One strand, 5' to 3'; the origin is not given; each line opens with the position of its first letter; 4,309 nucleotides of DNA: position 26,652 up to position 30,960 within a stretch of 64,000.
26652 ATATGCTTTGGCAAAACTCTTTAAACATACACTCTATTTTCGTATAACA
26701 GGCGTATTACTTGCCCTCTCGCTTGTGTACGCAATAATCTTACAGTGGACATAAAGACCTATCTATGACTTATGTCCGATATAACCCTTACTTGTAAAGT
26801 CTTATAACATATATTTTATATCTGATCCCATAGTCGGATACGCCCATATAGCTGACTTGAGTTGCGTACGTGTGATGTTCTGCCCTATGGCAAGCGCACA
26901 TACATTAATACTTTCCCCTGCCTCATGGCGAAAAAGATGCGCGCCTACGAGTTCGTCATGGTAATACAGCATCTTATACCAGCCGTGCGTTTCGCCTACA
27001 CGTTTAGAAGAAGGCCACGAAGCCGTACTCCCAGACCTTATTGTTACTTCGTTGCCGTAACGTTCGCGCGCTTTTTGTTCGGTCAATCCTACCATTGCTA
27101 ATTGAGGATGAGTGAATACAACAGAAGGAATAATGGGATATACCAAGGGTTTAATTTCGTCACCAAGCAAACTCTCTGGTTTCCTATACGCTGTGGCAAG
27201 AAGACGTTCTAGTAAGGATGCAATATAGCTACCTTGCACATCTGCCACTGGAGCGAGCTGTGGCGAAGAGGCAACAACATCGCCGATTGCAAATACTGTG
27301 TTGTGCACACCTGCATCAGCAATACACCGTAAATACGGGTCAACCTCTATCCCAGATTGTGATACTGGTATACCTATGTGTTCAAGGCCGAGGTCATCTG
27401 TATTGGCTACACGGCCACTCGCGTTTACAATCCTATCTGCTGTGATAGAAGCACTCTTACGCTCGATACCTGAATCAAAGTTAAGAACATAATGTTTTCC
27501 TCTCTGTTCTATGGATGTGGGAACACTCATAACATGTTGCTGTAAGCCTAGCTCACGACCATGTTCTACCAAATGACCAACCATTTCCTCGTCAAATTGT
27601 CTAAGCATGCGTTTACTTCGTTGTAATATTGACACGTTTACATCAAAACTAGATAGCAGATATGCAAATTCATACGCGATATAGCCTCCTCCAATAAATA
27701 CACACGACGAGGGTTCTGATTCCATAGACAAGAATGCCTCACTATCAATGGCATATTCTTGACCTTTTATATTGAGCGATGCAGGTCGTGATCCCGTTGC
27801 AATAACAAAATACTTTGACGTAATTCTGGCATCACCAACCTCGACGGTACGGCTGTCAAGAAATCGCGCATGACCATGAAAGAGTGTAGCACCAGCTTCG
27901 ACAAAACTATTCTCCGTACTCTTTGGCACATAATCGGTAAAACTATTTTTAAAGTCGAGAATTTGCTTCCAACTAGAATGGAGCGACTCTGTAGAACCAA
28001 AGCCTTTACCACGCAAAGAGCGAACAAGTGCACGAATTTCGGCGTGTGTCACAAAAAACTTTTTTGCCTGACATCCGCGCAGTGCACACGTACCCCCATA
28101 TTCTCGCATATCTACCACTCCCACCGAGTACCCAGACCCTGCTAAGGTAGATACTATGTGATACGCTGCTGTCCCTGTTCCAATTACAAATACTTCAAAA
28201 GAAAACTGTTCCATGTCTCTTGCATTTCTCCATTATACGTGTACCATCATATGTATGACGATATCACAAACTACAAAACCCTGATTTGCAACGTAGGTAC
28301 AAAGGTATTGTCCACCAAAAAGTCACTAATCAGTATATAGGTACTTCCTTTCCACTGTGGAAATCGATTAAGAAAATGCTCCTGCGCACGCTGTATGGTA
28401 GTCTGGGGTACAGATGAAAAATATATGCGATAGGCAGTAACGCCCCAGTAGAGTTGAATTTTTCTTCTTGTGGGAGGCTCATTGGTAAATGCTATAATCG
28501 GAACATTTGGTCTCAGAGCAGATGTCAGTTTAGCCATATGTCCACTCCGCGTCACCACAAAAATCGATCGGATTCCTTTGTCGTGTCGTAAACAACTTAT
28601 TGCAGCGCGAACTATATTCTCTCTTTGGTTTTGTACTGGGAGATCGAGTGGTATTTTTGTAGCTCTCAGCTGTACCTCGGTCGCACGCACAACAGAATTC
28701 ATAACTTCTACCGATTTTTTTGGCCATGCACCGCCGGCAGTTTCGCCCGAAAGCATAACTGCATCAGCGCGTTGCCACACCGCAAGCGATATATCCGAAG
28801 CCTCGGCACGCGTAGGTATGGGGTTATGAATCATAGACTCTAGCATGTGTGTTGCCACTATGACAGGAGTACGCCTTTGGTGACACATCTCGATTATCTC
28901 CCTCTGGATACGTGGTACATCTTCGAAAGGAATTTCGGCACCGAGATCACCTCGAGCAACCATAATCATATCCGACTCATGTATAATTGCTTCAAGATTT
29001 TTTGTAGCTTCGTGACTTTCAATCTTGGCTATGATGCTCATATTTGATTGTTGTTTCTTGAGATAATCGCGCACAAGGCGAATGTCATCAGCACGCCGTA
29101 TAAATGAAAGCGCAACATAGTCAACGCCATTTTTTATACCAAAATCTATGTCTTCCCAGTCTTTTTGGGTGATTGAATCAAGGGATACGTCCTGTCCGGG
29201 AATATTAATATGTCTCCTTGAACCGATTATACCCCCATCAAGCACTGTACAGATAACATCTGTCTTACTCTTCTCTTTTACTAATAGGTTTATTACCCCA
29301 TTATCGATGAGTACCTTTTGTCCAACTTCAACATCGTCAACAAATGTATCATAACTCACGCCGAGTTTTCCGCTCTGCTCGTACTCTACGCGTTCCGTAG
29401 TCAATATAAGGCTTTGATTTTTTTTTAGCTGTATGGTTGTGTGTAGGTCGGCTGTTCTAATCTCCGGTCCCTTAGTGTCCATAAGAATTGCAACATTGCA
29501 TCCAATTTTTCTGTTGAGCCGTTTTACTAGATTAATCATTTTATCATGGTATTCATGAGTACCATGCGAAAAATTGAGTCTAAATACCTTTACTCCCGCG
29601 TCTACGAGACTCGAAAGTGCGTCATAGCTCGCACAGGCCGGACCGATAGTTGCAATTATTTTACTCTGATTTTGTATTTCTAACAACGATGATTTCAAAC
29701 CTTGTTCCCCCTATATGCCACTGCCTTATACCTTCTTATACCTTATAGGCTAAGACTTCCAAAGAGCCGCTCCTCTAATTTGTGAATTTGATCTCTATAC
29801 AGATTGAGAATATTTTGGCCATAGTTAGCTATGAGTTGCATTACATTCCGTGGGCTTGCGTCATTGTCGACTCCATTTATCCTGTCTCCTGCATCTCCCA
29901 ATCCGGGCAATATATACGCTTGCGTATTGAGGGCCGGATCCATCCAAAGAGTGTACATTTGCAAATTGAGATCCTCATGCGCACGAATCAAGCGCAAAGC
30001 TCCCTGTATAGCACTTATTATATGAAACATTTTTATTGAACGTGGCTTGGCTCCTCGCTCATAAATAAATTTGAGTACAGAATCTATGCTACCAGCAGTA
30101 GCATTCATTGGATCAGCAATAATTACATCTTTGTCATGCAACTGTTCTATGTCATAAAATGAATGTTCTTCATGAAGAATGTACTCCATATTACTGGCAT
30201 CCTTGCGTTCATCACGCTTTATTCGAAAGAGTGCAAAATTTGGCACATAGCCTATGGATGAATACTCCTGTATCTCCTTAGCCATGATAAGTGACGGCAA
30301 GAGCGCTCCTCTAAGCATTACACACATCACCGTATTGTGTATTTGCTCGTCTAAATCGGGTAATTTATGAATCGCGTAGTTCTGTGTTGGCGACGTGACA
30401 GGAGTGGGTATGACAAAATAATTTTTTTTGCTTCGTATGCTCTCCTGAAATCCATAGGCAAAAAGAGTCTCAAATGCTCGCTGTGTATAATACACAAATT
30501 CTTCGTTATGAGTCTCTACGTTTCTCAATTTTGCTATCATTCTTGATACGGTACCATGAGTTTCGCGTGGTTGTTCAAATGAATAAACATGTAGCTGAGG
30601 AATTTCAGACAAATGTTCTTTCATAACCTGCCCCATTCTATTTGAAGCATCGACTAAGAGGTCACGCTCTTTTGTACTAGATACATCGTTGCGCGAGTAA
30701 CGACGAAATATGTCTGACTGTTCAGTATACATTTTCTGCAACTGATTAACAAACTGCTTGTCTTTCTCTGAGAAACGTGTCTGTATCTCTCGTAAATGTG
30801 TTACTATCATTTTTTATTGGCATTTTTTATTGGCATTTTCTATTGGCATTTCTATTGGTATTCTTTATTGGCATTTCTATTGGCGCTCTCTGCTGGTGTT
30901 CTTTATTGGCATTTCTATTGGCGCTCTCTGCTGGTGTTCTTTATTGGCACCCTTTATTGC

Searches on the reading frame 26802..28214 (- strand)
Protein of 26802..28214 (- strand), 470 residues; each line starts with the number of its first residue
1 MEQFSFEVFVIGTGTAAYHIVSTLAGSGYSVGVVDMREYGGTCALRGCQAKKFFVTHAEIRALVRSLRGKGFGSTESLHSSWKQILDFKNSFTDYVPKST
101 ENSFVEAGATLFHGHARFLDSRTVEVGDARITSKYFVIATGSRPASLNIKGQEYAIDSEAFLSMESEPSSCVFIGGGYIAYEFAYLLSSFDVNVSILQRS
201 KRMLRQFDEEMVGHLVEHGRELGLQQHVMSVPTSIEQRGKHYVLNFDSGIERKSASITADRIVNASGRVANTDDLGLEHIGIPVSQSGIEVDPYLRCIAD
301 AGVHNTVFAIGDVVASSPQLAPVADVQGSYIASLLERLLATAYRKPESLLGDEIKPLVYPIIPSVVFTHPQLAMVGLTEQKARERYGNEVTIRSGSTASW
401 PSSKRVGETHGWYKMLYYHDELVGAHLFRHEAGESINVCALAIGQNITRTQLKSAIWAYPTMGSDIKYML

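Call 16: search_protein_families(library=ncbifam, proteins=[window:26802-28214:-], max_evalue=0.00001)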
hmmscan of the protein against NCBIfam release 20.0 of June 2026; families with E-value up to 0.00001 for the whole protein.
window:26802-28214:- (470 aa): 32 families (the best 25 are shown)
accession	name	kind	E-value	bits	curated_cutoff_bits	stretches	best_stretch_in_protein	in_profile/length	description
NF004776.0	PRK06116.1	equivalog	1.5e-77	261.5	480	1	4-463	3-443/450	glutathione-disulfide reductase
TIGR01350.1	lipoamide_DH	equivalog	1.3e-71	241.7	408.8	1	6-464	2-445/461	dihydrolipoyl dehydrogenase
TIGR01421.1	gluta_reduc_1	equivalog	3e-67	227.8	556.15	1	6-464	3-444/450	glutathione-disulfide reductase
TIGR01424.1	gluta_reduc_2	equivalog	2.1e-66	224.4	606.05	1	4-465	1-441/446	glutathione-disulfide reductase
TIGR02053.1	MerA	equivalog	1.1e-64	219.2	454.45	1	7-468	2-448/465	mercury(II) reductase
NF005884.0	PRK07846.1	equivalog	2.8e-58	197.6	501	1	5-462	3-440/454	mycothione reductase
NF004943.0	PRK06292.2-1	equivalog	1.1e-57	195.8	432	1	6-467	4-449/456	dihydrolipoyl dehydrogenase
TIGR03452.1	mycothione_red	equivalog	6.4e-55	186.8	635.65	1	6-462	3-441/452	mycothione reductase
NF003585.0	PRK05249.1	equivalog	4.5e-51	173.9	465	1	2-463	3-447/464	Si-specific NAD(P)(+) transhydrogenase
NF004991.0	PRK06370.1-3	subfamily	5.2e-51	173.7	620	1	6-467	36-481/509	FAD-containing oxidoreductase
NF004947.0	PRK06292.2-5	equivalog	3.2e-50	171.4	592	1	5-395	3-377/474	dihydrolipoyl dehydrogenase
NF004992.0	PRK06370.1-4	equivalog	9.3e-49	166.1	629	1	5-313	4-309/459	FAD-containing oxidoreductase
NF004945.0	PRK06292.2-3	equivalog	1.7e-48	165.7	494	1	6-469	4-448/457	dihydrolipoyl dehydrogenase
NF004946.0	PRK06292.2-4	subfamily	2.4e-47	161.8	634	1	6-462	4-459/487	dihydrolipoyl dehydrogenase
NF041853.1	hythiocyan_redase_MerA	equivalog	1.2e-45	156.2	650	1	5-463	3-431/440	hypothiocyanous acid reductase MerA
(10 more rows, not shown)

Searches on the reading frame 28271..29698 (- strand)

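Call 91: search_protein_families(library=pfam, proteins=[window:28271-29698:-], max_evalue=0.0001)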
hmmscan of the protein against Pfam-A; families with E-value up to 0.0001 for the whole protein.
window:28271-29698:- (475 aa): 2 families
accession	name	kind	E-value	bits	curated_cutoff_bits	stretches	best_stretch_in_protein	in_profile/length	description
PF00224.27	PK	-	4.1e-113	378.2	30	1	11-330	3-328/328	Pyruvate kinase, barrel domain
PF02887.21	PK_C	-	8.5e-15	55.3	28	1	361-443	2-83/114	Pyruvate kinase, alpha/beta domain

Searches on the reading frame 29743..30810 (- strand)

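Call 91: search_protein_families(library=pfam, proteins=[window:29743-30810:-], max_evalue=0.0001)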
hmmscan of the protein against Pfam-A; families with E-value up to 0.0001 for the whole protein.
window:29743-30810:- (355 aa): 2 families
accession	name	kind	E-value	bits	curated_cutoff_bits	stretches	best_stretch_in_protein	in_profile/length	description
PF14681.12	UPRTase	-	2.4e-24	86.4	27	1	85-311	4-203/206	Uracil phosphoribosyltransferase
PF00156.33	Pribosyltran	-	5.9e-07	29.4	26.3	1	160-271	32-130/158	Phosphoribosyl transferase domain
